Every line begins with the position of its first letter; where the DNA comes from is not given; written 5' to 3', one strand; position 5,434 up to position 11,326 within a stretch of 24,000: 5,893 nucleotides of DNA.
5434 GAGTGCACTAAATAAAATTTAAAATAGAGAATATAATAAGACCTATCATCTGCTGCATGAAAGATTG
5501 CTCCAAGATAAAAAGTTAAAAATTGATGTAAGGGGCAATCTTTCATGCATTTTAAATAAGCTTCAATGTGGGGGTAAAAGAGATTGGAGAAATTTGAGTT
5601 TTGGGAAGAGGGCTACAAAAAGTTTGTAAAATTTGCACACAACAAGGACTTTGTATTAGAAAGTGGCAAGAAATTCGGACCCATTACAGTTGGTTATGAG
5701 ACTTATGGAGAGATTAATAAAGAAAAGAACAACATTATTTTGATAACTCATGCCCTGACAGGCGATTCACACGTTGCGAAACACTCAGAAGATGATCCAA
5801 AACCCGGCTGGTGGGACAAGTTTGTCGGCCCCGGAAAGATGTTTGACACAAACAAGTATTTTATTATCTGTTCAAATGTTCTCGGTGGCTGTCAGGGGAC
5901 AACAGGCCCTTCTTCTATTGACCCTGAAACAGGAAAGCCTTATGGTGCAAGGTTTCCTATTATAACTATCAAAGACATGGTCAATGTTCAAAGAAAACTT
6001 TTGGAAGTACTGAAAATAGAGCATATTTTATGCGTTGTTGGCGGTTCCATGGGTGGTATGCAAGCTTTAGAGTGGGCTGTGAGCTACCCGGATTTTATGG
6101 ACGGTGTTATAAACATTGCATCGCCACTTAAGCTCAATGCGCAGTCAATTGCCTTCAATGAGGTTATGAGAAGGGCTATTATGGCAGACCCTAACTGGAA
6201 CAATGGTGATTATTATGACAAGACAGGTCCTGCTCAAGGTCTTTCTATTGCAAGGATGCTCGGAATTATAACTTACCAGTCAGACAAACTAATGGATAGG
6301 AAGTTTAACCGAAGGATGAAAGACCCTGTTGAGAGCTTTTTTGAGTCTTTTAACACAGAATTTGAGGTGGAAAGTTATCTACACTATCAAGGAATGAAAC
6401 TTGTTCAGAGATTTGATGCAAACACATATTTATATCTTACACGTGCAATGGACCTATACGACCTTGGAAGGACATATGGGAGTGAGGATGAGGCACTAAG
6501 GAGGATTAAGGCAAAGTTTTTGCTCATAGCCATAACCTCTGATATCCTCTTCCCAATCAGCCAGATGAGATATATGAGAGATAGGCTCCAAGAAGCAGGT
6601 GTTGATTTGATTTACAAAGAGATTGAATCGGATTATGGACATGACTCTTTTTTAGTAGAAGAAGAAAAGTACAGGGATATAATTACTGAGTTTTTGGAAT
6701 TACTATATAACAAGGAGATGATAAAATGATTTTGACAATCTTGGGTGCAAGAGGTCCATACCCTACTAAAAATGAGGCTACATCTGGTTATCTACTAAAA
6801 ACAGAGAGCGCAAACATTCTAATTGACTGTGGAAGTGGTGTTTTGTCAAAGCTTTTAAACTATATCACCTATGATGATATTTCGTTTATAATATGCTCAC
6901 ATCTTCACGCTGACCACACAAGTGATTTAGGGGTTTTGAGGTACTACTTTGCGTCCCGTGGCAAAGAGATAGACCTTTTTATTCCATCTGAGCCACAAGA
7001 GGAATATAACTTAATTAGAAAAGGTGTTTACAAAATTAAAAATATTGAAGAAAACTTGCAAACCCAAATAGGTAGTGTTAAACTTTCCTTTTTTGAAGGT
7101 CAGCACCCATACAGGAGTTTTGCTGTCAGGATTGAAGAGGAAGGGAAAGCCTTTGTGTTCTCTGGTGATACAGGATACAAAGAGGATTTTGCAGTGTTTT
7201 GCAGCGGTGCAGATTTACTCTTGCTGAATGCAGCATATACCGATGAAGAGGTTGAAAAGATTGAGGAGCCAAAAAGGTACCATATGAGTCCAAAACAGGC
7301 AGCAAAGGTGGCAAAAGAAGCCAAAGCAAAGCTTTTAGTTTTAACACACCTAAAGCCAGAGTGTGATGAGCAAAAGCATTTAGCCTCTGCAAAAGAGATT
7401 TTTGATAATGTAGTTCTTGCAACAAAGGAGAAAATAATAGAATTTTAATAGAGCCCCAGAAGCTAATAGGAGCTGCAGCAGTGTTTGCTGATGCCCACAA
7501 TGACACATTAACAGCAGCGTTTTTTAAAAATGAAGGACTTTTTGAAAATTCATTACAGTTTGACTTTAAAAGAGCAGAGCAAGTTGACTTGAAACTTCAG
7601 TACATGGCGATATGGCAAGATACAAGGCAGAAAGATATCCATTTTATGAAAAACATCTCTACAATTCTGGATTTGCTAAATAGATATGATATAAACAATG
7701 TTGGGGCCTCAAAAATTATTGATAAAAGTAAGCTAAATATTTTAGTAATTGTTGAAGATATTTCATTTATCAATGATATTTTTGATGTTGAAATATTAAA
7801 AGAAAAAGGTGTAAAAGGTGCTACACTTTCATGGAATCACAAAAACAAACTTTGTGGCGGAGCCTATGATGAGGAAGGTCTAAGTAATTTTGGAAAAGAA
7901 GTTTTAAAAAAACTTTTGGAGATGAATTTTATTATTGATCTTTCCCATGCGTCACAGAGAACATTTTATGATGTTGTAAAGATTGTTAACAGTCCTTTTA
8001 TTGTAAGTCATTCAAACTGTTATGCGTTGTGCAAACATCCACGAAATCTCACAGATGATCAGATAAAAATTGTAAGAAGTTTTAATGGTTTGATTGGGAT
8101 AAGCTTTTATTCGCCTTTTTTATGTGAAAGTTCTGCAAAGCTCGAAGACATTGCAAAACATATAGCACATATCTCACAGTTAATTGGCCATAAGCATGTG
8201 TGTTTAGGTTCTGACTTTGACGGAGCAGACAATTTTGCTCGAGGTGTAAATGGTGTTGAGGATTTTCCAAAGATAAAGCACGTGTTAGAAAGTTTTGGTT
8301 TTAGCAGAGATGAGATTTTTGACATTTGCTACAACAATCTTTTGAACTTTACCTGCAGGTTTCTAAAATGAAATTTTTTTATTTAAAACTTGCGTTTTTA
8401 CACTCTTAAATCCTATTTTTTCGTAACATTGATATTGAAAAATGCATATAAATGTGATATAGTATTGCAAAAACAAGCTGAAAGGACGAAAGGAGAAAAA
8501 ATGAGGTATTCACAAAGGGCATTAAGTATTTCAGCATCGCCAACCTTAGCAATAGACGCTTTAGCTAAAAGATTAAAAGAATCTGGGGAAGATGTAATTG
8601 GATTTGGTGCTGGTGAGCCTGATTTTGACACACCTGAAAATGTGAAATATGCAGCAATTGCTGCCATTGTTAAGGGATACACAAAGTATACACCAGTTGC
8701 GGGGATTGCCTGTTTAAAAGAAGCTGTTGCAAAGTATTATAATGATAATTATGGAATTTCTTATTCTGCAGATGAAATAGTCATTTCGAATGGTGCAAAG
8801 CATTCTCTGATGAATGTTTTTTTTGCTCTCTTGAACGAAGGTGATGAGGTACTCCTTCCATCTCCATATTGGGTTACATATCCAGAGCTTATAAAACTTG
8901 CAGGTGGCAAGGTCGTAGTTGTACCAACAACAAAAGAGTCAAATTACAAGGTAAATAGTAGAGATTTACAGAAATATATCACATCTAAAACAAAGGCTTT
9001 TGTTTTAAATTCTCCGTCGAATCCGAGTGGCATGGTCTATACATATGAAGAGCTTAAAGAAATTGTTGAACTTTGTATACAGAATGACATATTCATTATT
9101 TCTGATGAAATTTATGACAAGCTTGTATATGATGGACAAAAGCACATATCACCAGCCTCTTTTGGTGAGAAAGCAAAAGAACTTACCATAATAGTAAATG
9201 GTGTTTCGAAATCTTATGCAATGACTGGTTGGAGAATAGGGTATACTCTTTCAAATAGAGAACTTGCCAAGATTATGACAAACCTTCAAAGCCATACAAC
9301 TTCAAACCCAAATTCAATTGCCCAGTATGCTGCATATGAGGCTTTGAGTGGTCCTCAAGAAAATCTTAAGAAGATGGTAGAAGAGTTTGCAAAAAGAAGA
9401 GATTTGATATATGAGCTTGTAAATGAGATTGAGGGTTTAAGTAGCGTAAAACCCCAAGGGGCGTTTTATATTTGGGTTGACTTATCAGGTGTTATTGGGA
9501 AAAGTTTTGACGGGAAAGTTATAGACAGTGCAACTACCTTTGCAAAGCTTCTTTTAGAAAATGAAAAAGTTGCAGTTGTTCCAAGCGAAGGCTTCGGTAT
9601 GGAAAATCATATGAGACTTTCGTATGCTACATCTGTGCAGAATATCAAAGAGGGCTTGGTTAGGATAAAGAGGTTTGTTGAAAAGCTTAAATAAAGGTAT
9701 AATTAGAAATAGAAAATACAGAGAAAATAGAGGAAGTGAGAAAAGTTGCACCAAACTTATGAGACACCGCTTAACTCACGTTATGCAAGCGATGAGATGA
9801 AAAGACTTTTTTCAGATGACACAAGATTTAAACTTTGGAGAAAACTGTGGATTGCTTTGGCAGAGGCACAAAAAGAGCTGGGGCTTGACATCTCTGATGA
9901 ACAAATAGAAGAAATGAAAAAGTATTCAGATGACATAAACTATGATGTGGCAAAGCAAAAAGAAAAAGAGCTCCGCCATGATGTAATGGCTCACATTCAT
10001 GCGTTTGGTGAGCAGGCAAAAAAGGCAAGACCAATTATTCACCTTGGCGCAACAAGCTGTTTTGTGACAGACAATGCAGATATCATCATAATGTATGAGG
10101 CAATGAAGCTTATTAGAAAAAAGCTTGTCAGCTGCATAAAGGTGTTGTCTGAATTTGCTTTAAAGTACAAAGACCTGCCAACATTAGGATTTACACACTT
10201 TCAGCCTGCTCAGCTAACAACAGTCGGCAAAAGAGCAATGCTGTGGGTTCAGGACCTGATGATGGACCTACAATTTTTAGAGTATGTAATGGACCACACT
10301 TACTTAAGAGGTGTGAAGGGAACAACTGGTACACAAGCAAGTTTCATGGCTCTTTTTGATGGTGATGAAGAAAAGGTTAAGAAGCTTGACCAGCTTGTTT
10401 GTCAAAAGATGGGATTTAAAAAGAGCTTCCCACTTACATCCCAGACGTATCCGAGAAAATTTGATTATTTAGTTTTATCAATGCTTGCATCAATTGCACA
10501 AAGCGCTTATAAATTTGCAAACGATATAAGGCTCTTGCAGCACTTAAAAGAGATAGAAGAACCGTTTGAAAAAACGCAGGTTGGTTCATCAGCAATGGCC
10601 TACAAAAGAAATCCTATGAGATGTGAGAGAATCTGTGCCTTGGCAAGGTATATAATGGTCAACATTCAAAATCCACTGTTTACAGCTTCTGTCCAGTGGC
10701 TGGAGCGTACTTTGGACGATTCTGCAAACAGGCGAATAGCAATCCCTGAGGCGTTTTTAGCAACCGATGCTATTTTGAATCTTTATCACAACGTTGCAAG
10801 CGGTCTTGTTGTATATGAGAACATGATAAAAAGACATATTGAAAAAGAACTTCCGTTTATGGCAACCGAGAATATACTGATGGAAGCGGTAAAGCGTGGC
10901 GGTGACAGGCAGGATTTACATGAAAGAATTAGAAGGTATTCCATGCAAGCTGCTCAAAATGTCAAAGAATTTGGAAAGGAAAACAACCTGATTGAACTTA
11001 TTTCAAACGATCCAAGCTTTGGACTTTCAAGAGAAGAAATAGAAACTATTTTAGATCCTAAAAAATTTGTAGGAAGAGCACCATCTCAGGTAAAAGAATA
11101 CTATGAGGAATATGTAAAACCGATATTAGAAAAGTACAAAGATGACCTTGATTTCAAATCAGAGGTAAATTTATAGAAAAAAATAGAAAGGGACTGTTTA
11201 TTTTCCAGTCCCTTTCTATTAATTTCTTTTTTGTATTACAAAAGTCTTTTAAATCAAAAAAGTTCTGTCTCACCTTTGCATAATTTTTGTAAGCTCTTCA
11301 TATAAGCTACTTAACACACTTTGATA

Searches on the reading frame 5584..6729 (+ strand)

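Call 78: search_protein_families(library=pfam, proteins=[window:5584-6729:+], max_evalue=0.00001)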
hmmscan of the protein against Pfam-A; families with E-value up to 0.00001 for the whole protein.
window:5584-6729:+ (381 aa): 1 family
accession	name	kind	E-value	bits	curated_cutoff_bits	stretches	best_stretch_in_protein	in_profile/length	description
PF00561.26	Abhydrolase_1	-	6.9e-26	91.8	25.8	1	51-359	2-244/245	alpha/beta hydrolase fold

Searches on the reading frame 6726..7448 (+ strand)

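Call 78: search_protein_families(library=pfam, proteins=[window:6726-7448:+], max_evalue=0.00001)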
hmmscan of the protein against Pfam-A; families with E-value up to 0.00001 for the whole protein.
window:6726-7448:+ (240 aa): 2 families
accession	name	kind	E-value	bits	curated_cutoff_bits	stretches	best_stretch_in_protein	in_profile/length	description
PF12706.13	Lactamase_B_2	-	1.1e-24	87.5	27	1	30-208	2-199/200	Beta-lactamase superfamily domain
PF00753.33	Lactamase_B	-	5.8e-13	49.7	22.7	1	19-194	6-178/196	Metallo-beta-lactamase superfamily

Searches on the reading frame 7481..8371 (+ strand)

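Call 78: search_protein_families(library=pfam, proteins=[window:7481-8371:+], max_evalue=0.00001)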
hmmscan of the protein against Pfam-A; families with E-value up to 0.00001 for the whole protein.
window:7481-8371:+ (296 aa): 1 family
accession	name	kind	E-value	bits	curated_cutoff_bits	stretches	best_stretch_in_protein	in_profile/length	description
PF01244.27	Peptidase_M19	-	5.3e-67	226.7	26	1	2-289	8-315/319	Membrane dipeptidase (Peptidase family M19)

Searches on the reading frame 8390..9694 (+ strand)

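Call 78: search_protein_families(library=pfam, proteins=[window:8390-9694:+], max_evalue=0.00001)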
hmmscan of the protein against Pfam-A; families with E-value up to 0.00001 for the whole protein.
window:8390-9694:+ (434 aa): 1 family
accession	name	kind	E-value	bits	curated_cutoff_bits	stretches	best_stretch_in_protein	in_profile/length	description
PF00155.27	Aminotran_1_2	-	8.4e-83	278.9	19.7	1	68-426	2-361/361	Aminotransferase class I and II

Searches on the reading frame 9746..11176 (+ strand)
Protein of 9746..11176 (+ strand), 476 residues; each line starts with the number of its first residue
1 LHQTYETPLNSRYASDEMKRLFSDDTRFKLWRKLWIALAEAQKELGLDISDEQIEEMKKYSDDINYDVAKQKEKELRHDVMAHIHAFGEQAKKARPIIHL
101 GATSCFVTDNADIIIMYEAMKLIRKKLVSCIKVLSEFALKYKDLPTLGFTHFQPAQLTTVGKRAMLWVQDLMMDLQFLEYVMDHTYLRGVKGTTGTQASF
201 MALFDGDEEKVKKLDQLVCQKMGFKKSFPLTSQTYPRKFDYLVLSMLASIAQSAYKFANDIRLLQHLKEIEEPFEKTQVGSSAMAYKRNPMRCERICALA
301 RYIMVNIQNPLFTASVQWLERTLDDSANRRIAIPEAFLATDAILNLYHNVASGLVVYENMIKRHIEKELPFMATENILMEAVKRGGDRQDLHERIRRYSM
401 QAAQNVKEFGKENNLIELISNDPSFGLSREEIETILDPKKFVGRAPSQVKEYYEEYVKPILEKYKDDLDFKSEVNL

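Call 78: search_protein_families(library=pfam, proteins=[window:9746-11176:+], max_evalue=0.00001)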
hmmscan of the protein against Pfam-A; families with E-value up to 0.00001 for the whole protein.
window:9746-11176:+ (476 aa): 2 families
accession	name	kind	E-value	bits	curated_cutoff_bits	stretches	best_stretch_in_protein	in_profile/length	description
PF00206.25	Lyase_1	-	8.9e-28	98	27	1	15-304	7-311/312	Lyase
PF10397.14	ADSL_C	-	6.5e-25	87.7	32.7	1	370-451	1-78/79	Adenylosuccinate lyase C-terminus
